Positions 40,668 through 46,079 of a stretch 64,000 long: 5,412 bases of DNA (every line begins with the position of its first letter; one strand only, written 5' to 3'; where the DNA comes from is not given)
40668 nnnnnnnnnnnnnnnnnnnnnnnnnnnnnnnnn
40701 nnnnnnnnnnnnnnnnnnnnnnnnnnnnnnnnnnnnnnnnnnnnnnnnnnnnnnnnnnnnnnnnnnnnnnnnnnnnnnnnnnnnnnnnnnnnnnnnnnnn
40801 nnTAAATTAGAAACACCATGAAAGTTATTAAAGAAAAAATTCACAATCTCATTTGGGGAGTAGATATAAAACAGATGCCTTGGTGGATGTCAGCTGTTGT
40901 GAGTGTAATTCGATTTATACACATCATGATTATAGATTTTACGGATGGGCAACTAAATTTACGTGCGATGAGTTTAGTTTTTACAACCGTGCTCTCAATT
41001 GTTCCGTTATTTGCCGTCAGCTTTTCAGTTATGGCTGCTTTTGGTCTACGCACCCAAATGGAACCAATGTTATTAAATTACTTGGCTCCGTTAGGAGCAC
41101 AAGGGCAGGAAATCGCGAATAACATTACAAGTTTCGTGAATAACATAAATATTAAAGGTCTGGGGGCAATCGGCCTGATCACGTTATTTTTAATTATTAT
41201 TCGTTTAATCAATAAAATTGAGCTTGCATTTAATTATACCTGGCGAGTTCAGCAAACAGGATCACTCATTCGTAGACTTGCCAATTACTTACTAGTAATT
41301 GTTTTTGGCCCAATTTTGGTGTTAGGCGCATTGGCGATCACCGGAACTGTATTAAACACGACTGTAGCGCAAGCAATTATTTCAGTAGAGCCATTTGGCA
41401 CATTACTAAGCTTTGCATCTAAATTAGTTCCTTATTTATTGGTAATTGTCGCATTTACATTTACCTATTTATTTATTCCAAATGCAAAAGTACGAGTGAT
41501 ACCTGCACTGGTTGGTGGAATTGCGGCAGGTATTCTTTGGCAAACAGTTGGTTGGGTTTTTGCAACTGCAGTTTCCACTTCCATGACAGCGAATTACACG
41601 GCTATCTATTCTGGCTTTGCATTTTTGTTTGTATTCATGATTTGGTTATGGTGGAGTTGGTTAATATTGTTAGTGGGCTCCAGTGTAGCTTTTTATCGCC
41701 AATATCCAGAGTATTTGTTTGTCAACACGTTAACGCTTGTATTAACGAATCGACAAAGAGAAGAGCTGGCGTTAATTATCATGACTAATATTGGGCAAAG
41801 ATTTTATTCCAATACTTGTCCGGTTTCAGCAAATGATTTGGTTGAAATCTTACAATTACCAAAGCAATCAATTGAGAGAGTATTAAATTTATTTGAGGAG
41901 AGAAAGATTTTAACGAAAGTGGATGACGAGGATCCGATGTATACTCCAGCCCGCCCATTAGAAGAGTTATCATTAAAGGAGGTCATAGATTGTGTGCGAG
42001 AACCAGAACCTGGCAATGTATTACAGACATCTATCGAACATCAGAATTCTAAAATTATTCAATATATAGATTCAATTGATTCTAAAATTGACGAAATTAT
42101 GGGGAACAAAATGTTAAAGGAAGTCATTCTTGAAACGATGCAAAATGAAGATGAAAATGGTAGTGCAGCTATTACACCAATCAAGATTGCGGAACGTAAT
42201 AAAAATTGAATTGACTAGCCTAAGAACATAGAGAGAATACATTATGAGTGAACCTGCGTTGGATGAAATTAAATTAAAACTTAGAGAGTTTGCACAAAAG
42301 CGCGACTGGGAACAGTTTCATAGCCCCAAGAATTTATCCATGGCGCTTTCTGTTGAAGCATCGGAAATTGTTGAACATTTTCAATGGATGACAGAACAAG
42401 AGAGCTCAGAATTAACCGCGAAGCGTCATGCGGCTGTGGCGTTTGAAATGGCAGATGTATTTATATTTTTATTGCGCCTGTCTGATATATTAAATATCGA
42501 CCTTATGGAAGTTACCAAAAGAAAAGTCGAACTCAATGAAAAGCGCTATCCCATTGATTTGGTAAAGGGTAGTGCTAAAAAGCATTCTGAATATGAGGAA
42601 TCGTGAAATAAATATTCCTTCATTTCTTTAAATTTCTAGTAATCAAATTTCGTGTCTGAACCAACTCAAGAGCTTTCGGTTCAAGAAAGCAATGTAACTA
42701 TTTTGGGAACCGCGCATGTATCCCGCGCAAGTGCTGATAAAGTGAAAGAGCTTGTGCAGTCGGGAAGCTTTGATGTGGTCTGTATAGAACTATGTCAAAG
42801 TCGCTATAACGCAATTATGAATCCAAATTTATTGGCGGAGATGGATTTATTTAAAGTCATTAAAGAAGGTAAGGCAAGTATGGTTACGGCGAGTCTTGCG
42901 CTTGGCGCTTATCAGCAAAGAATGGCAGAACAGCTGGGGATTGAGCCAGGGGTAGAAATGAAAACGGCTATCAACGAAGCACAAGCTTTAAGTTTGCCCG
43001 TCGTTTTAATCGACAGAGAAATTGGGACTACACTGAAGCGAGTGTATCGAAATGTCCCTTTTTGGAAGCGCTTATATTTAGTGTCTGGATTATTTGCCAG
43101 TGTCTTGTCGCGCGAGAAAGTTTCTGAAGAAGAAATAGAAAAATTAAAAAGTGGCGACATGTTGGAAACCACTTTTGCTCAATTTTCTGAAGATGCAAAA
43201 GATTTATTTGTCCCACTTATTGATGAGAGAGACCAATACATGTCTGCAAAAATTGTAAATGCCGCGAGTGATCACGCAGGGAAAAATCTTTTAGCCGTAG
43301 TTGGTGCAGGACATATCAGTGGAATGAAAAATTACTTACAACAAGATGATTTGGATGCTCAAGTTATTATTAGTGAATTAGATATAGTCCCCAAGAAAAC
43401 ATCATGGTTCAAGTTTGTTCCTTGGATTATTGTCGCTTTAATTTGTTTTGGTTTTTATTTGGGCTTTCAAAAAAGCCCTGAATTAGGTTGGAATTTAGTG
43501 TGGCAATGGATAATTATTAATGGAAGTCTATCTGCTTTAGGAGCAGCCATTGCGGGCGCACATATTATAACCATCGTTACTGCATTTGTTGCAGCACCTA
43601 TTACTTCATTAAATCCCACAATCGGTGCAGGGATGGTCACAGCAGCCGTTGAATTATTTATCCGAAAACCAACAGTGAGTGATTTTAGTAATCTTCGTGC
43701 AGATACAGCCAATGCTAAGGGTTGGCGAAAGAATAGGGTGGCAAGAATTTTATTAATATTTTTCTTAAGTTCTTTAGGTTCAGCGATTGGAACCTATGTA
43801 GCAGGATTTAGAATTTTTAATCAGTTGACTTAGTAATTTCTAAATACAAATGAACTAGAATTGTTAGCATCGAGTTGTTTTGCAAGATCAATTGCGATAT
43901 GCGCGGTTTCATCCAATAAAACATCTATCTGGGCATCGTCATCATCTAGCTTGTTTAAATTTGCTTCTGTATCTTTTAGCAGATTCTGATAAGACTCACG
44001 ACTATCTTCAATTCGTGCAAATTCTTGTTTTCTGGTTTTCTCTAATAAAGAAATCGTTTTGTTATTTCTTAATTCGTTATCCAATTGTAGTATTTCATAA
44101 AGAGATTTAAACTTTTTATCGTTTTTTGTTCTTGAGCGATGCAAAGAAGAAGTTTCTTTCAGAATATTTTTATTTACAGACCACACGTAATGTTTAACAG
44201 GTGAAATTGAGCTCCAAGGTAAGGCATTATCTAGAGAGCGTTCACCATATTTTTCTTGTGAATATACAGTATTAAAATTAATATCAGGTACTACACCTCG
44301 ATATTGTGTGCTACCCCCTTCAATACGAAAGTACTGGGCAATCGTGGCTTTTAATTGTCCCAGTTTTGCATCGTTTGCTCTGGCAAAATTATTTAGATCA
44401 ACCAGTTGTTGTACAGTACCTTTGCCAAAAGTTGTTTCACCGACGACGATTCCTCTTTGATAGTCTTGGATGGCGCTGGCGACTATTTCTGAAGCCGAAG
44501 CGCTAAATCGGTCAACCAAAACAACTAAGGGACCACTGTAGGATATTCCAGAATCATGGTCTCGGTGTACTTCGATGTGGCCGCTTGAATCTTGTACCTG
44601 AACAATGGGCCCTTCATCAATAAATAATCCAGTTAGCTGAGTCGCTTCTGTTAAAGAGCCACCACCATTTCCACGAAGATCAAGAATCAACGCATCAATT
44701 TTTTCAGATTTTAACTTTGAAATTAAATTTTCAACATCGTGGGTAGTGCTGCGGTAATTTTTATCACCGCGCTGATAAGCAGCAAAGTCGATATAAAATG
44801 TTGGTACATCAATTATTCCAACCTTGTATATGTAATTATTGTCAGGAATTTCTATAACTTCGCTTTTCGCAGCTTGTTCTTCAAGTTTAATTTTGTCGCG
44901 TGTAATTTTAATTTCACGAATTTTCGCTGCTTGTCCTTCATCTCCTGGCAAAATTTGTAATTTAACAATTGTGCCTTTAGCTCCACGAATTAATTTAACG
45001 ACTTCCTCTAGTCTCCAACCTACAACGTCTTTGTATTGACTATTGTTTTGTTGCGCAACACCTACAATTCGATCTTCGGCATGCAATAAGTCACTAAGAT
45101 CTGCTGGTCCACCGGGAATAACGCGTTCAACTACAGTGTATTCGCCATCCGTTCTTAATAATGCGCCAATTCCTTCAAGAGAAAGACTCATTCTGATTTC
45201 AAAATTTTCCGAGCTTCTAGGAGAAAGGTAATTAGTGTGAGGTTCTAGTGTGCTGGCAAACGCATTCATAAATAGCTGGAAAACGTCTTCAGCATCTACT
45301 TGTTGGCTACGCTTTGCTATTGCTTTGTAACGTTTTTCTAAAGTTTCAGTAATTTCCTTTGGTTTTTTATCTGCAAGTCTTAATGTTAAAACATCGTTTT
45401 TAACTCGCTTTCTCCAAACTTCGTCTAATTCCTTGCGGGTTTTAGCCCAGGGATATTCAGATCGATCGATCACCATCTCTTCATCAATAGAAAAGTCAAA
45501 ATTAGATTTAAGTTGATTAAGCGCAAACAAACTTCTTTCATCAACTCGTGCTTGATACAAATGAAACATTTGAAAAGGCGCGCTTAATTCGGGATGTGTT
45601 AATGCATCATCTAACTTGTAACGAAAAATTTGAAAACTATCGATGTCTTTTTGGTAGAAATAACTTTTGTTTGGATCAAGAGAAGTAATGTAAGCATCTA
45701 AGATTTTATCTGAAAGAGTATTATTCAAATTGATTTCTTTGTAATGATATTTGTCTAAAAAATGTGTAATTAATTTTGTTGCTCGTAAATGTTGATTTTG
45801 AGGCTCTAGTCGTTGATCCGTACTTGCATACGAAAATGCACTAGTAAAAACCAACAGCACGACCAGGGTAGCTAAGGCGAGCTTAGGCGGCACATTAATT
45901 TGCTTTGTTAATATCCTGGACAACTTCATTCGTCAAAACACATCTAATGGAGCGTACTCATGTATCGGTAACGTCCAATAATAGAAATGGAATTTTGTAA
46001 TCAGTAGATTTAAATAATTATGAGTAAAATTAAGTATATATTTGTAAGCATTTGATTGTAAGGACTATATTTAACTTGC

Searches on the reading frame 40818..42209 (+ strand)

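Call 96: search_protein_families(library=pfam, proteins=[window:40818-42209:+], max_evalue=0.00001)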
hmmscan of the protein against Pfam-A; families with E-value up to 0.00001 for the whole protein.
window:40818-42209:+ (463 aa): 1 family
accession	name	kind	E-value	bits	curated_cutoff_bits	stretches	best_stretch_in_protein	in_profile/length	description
PF03631.20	Virul_fac_BrkB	-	2.9e-42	145.5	33.7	1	44-295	3-256/259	Virulence factor BrkB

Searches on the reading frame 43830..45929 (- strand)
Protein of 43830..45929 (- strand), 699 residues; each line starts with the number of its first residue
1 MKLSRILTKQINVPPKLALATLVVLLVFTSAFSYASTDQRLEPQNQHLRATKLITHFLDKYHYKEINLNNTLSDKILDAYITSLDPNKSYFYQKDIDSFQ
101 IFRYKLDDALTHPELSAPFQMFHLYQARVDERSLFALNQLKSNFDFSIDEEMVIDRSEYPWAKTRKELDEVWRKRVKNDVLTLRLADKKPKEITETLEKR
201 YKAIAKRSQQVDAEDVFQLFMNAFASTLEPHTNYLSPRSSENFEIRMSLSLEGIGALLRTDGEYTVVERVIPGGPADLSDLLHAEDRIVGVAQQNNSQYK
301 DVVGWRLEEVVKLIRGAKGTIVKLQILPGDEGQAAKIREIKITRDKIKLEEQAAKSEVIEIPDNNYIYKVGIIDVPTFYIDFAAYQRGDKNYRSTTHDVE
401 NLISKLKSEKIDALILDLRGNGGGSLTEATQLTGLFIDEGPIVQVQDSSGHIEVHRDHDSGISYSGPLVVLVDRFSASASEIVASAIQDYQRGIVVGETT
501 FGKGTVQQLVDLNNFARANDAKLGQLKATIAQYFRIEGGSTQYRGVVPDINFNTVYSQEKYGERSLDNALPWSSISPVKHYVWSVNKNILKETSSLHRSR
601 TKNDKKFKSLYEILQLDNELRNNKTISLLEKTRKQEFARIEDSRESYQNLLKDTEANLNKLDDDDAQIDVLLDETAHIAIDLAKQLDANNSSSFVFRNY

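Call 27: search_protein_families(library=ncbifam, proteins=[window:43830-45929:-], max_evalue=0.00001)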
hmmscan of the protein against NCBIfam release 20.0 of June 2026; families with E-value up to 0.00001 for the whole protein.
window:43830-45929:- (699 aa): 11 families
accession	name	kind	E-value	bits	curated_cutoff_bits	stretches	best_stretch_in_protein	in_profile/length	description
NF008388.1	PRK11186.1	exception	4.8e-213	709.2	825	1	39-684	33-663/663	carboxy terminal-processing peptidase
NF051464.1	tail_spec_CT441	exception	7.3e-92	309.1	700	1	30-682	8-640/645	tail-specific protease Tsp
TIGR00225.1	prc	subfamily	1.1e-90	304.1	218.6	1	202-572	3-334/335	C-terminal processing peptidase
TIGR03900.1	prc_long_Delta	hypoth_equivalog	7.4e-55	186.4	660.95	1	194-566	80-417/973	MXAN_5808 family serine peptidase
NF045589.1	Cterm_S41_CtpB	exception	2e-44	151.9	633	1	212-560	77-388/416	carboxyl-terminal processing protease CtpB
NF052377.1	lmo1851_S41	exception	2.9e-44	151.6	725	1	199-608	52-426/468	lmo1851 family serine protease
NF045588.1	Cterm_S41_CtpA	exception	1.6e-42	145.8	625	1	210-550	69-374/401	carboxyl-terminal processing protease CtpA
NF045590.1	Cterm_S41_CtpC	exception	4.6e-42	144.2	665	1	209-559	73-385/418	carboxyl-terminal processing protease CtpC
NF045591.1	Cterm_S41_CtpZ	exception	5.5e-32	111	525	1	200-560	59-382/403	carboxyl-terminal processing protease CtpZ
NF058627.1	S41_Gfo1087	equivalog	1.5e-14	53.8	455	2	363-434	207-275/489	GFO_1087 family putative carboxy terminal peptidase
NF033424.1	chlamy_CPAF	equivalog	3e-10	39.3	250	0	461-553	452-539/564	protease-like activity factor CPAF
